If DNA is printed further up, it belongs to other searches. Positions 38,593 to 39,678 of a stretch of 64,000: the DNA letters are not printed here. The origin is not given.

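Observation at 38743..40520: Beta-class DNA methyltransferase with an uncharacterised 327-aa downstream partner. Candidate novel Type II R-M pair or orphan MTase inside a polysaccharide locus.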

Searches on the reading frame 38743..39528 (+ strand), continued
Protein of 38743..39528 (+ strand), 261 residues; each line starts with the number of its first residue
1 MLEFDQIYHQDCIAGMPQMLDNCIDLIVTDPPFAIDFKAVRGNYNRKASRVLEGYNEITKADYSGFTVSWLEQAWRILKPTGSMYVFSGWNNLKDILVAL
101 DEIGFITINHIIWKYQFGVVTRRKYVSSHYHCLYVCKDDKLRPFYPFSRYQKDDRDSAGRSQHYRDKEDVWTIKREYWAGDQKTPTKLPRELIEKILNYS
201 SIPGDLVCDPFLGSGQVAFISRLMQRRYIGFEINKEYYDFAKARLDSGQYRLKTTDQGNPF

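Call 85: find_homologous_proteins(query=window:38743-39525:+, max_evalue=1e-40)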
Query window:38743-39525:+ (261 aa): 3885 proteins with E <= 1e-40 among 4818 candidates; the best 120 are listed.
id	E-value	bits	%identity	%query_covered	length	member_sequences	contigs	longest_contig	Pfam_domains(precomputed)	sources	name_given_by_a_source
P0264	7.5e-179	611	99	100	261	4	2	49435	PF01555.25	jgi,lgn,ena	-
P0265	6.7e-152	523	83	100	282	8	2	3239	PF01555.25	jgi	-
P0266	1.0e-149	515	84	98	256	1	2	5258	PF01555.25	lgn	-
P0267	2.5e-148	511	84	98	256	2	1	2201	PF01555.25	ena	-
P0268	1.3e-143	495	78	100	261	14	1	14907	PF01555.25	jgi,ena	-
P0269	2.0e-140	485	79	98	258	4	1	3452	PF01555.25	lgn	-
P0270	3.2e-138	478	76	100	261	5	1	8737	PF01555.25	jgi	-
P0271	4.9e-137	474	75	98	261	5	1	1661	PF01555.25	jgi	-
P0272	6.2e-137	474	76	98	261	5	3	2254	PF01555.25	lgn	-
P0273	9.6e-137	473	75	100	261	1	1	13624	PF01555.25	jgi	-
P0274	1.3e-136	472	75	100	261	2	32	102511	PF01555.25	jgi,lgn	jgi:site-specific DNA-methyltransferase (adenine-specific)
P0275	2.5e-134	465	75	100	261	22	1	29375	PF01555.25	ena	-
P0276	5.5e-134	464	75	98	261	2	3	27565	PF01555.25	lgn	-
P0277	1.6e-133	462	76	97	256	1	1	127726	PF01555.25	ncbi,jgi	-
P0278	4.1e-126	438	73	99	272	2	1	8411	PF01555.25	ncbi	ncbi:MAG: site-specific DNA-methyltransferase [bacterium]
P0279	1.3e-124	433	72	97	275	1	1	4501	PF01555.25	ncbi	ncbi:MAG: site-specific DNA-methyltransferase [Thermoplasmata archaeon]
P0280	2.9e-124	432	68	98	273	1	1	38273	PF01555.25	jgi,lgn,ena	-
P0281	5.4e-124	431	70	98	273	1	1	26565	PF01555.25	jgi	-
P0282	2.6e-123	429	70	97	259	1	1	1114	PF01555.25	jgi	jgi:site-specific DNA-methyltransferase (adenine-specific)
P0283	4.4e-123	428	69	98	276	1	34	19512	PF01170.25,PF01555.25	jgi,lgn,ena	jgi:site-specific DNA-methyltransferase (adenine-specific)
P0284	4.7e-123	428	70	96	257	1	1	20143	PF01555.25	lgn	-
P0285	5.0e-123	428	69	97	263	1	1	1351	PF01555.25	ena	-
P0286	5.9e-123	428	70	97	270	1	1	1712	PF01555.25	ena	-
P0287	6.8e-123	427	68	99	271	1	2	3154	PF01555.25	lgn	-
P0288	7.6e-123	427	70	97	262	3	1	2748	PF01555.25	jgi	jgi:site-specific DNA-methyltransferase (adenine-specific)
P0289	1.0e-122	427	67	100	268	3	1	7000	PF01555.25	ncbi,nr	ncbi:site-specific DNA-methyltransferase [bacterium]|nr:site-specific DNA-methyltransferase [bacteri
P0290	1.6e-122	426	70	95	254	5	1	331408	PF01555.25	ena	-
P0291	1.7e-122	426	69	98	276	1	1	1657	PF01170.25,PF01555.25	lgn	-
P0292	1.7e-122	426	69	99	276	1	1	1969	PF01170.25,PF01555.25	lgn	-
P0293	1.9e-122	426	69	97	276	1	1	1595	PF01555.25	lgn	-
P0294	2.2e-122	426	68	98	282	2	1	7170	PF01170.25,PF01555.25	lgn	-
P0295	3.0e-122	425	69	99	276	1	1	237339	PF01170.25,PF01555.25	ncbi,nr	ncbi:MAG: methyltransferase [Leptospiraceae bacterium]|nr:MAG: methyltransferase [Leptospiraceae bac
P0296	3.0e-122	425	68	98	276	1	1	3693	PF01555.25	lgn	-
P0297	3.4e-122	425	68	98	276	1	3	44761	PF01555.25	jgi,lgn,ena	-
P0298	3.8e-122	425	68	99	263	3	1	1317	PF01555.25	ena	-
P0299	4.3e-122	425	70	97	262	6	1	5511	PF01555.25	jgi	jgi:site-specific DNA-methyltransferase (adenine-specific)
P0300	4.8e-122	425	69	98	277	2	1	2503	PF01555.25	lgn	-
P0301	5.0e-122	425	69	98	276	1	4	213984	PF01555.25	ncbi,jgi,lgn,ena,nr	ncbi:MAG TPA: site-specific DNA-methyltransferase [Candidatus Hydrogenedens sp.]|nr:site-specific DN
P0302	5.0e-122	425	69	98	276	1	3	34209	PF01555.25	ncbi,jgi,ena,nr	ncbi:MAG TPA: site-specific DNA-methyltransferase [Candidatus Hydrogenedens sp.]|nr:site-specific DN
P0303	7.7e-122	424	70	96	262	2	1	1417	PF01555.25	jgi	jgi:site-specific DNA-methyltransferase (adenine-specific)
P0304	8.0e-122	424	67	99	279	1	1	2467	PF01555.25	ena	-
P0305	8.9e-122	424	69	96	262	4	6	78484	PF01555.25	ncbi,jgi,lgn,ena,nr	ncbi:MAG TPA: site-specific DNA-methyltransferase [Defluviitaleaceae bacterium]|nr:site-specific DNA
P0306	1.3e-121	423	68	98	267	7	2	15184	PF01555.25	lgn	-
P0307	1.3e-121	423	68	99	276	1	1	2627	PF01555.25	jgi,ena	-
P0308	1.4e-121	423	67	99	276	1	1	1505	PF02384.23,PF01555.25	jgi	-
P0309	1.5e-121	423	67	98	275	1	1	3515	PF01555.25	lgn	-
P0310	1.5e-121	423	70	97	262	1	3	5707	PF01555.25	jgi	jgi:site-specific DNA-methyltransferase (adenine-specific)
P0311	1.6e-121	423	68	99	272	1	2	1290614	PF01170.25,PF01555.25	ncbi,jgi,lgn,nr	ncbi:site-specific DNA-methyltransferase [Bacteroidetes/Chlorobi group bacterium Naka2016]|jgi:site-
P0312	1.6e-121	423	69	98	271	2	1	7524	PF01555.25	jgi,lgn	-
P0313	1.8e-121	423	70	97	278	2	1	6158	PF01555.25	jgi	jgi:site-specific DNA-methyltransferase (adenine-specific)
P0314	1.9e-121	423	67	98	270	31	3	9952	PF01170.25,PF01555.25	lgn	-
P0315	2.3e-121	422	68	98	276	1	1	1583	PF01555.25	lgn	-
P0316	2.5e-121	422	70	96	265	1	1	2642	PF01555.25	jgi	jgi:site-specific DNA-methyltransferase (adenine-specific)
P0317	3.2e-121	422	66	99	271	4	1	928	PF01555.25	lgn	-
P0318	3.4e-121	422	69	97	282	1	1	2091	PF01170.25,PF01555.25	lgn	-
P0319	3.4e-121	422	68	99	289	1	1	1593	PF01555.25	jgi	jgi:site-specific DNA-methyltransferase (adenine-specific)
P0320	3.6e-121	422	67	98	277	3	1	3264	PF01555.25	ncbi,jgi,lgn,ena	-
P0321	3.7e-121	422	69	98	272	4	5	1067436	PF01555.25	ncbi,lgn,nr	ncbi:MAG: site-specific DNA-methyltransferase [Methanosarcinales archaeon Met12]|nr:MAG: site-specif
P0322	4.1e-121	422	69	98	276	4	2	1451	PF01555.25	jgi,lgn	jgi:site-specific DNA-methyltransferase (adenine-specific)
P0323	4.1e-121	422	69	97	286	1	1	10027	PF01555.25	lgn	-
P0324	4.4e-121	422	70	97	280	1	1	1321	PF01170.25,PF01555.25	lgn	-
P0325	4.7e-121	421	69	97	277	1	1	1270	PF01555.25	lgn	-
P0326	4.8e-121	421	67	98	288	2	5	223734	PF01555.25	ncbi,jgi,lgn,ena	-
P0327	4.9e-121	421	69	97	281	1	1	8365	PF01555.25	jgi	-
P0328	5.4e-121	421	67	98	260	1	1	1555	PF01555.25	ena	-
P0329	5.9e-121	421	66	98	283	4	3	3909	PF01555.25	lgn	-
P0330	6.1e-121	421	67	99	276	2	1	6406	PF01555.25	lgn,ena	-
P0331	6.1e-121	421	68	98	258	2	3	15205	PF01555.25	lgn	-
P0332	6.6e-121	421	68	99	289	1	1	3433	PF01170.25,PF01555.25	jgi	jgi:site-specific DNA-methyltransferase (adenine-specific)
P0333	7.7e-121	421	69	98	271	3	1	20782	PF01555.25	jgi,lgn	jgi:site-specific DNA-methyltransferase (adenine-specific)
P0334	8.6e-121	421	67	97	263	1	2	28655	PF01555.25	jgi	jgi:site-specific DNA-methyltransferase (adenine-specific)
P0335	9.4e-121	420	67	99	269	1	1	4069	PF02384.23,PF01555.25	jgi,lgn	jgi:site-specific DNA-methyltransferase (adenine-specific)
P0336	1.1e-120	420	69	97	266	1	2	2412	PF01555.25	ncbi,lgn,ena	-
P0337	1.2e-120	420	67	98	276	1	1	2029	PF01555.25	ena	-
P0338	1.3e-120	420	68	99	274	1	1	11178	PF02384.23,PF01555.25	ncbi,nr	ncbi:MAG: site-specific DNA-methyltransferase [Thermoanaerobaculaceae bacterium]|nr:site-specific DN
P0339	1.3e-120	420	67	99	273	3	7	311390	PF01170.25,PF01555.25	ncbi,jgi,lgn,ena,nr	ncbi:MAG TPA: site-specific DNA-methyltransferase [Candidatus Kapabacteria bacterium]|jgi:site-speci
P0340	1.4e-120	420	67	99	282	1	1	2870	PF01555.25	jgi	jgi:site-specific DNA-methyltransferase (adenine-specific)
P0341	1.4e-120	420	69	97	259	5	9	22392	PF01555.25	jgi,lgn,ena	-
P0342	1.4e-120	420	70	98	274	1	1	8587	PF01555.25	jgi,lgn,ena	jgi:site-specific DNA-methyltransferase (adenine-specific)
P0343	1.5e-120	420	67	98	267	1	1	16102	PF01555.25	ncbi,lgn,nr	ncbi:MAG: site-specific DNA-methyltransferase [Candidatus Niyogibacteria bacterium]|nr:site-specific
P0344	1.5e-120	420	66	97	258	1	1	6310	PF01555.25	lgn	-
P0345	1.6e-120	420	67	99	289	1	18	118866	PF01170.25,PF01555.25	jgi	jgi:site-specific DNA-methyltransferase (adenine-specific)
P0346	1.6e-120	420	68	97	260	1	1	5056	PF01555.25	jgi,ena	-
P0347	1.6e-120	420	68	98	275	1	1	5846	PF01555.25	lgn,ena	-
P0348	1.8e-120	420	68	97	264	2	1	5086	PF01170.25,PF01555.25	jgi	jgi:site-specific DNA-methyltransferase (adenine-specific)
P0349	1.8e-120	420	68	97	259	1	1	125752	PF01555.25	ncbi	ncbi:MAG: site-specific DNA-methyltransferase [Candidatus Eisenbacteria bacterium]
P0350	1.8e-120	420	68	97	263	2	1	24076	PF01555.25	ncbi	ncbi:MAG: DNA-methyltransferase, partial [bacterium JZ-2024 1]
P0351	2.0e-120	419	69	97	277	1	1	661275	PF01555.25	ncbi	-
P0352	2.0e-120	419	68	96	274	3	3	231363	PF01555.25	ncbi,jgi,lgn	jgi:site-specific DNA-methyltransferase (adenine-specific)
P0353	2.1e-120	419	69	97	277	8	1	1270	PF01555.25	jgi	-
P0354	2.2e-120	419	68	99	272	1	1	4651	PF01555.25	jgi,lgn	jgi:site-specific DNA-methyltransferase (adenine-specific)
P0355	2.3e-120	419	69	96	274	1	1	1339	PF01170.25,PF01555.25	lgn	-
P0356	2.4e-120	419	66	99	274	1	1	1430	PF01555.25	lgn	-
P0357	2.5e-120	419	67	98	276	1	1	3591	PF01170.25,PF01555.25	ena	-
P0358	2.7e-120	419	66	97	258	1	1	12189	PF01555.25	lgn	-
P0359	2.8e-120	419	70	97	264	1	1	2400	PF01555.25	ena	-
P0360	2.9e-120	419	67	98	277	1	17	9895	PF01555.25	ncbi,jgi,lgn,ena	jgi:site-specific DNA-methyltransferase (adenine-specific)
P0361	2.9e-120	419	68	97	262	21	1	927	PF01555.25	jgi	-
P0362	3.0e-120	419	66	98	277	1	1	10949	PF01555.25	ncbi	-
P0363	3.0e-120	419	69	97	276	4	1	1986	PF01555.25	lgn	-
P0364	3.0e-120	419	69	97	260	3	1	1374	PF01555.25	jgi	jgi:site-specific DNA-methyltransferase (adenine-specific)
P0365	3.1e-120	419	68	98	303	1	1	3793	PF01555.25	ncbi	-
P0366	4.0e-120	418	66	99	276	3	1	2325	PF01555.25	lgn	-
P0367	4.5e-120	418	68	97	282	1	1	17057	PF01170.25,PF01555.25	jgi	jgi:site-specific DNA-methyltransferase (adenine-specific)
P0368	4.5e-120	418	66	99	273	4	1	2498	PF01555.25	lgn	-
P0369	4.9e-120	418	68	98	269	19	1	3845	PF01555.25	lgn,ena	-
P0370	5.0e-120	418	69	97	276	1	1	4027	PF01555.25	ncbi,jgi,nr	ncbi:MAG: site-specific DNA-methyltransferase [Candidatus Neomarinimicrobiota bacterium]|nr:MAG: sit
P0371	5.0e-120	418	69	97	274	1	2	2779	PF01555.25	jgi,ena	-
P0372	5.2e-120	418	67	96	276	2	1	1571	PF01555.25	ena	-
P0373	5.4e-120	418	67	98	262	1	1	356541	PF01555.25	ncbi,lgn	-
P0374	5.6e-120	418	66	98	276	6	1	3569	PF01555.25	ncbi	ncbi:MAG: DNA-methyltransferase [bacterium]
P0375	6.1e-120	418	67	99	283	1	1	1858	PF01555.25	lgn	-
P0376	6.1e-120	418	67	99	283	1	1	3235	PF01555.25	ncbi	-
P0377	6.2e-120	418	68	98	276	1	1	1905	PF01555.25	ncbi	-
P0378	6.4e-120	418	68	98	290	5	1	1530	PF01555.25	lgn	-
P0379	6.6e-120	418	67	96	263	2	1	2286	PF01555.25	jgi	jgi:site-specific DNA-methyltransferase (adenine-specific)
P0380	7.0e-120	418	66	99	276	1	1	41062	PF01555.25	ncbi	ncbi:MAG: site-specific DNA-methyltransferase [bacterium]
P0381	7.1e-120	418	68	96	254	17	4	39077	PF01555.25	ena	-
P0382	7.2e-120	418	68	98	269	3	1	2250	PF01555.25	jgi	-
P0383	7.2e-120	418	70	97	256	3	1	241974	PF01555.25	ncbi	-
